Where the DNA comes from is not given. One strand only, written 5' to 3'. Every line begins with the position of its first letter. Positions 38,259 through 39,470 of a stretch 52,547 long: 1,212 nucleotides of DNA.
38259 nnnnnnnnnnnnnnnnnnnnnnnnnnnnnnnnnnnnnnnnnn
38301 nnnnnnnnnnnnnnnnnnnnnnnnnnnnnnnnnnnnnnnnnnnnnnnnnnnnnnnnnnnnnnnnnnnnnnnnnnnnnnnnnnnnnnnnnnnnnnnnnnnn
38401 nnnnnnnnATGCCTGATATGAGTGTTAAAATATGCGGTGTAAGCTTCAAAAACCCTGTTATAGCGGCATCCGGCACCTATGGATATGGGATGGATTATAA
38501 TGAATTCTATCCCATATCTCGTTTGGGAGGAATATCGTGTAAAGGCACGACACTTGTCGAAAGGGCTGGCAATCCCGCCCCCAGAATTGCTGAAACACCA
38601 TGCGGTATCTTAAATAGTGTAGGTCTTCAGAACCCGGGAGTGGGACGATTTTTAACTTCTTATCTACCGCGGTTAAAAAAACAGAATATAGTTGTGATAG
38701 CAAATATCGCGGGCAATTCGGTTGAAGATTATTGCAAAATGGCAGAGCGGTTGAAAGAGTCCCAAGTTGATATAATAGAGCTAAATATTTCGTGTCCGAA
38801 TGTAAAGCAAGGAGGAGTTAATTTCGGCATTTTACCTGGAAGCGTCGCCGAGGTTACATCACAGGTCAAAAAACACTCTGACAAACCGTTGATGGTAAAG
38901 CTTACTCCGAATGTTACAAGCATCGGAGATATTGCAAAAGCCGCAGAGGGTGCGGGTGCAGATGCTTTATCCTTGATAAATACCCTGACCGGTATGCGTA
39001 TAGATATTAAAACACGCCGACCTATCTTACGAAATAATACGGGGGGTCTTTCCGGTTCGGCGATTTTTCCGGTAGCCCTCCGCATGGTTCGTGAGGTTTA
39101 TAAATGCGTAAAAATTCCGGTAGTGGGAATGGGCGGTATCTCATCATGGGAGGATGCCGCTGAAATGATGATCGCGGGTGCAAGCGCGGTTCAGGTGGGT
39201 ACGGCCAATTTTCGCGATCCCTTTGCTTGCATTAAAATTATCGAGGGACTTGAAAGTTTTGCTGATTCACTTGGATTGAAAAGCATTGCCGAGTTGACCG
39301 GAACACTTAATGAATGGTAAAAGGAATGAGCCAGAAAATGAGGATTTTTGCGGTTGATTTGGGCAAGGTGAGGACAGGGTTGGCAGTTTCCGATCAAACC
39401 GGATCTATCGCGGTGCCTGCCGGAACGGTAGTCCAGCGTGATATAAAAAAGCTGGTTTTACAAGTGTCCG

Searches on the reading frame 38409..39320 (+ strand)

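Call 66: search_protein_families(library=pfam, proteins=[window:38409-39320:+], max_evalue=0.00001)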
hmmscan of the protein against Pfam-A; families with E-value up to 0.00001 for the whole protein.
window:38409-39320:+ (303 aa): 4 families
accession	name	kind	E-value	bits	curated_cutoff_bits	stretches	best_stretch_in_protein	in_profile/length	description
PF01180.27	DHO_dh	-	5e-87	292.2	27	1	5-283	3-289/291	Dihydroorotate dehydrogenase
PF01207.24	Dus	-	1.5e-11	44.4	20.4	1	94-273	54-223/311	Dihydrouridine synthase (Dus)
PF03060.21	NMO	-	2e-07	31.2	28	1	211-266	167-224/331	Nitronate monooxygenase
PF00977.27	His_biosynth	-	9.1e-06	25.7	23.6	0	222-278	60-116/228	Histidine biosynthesis protein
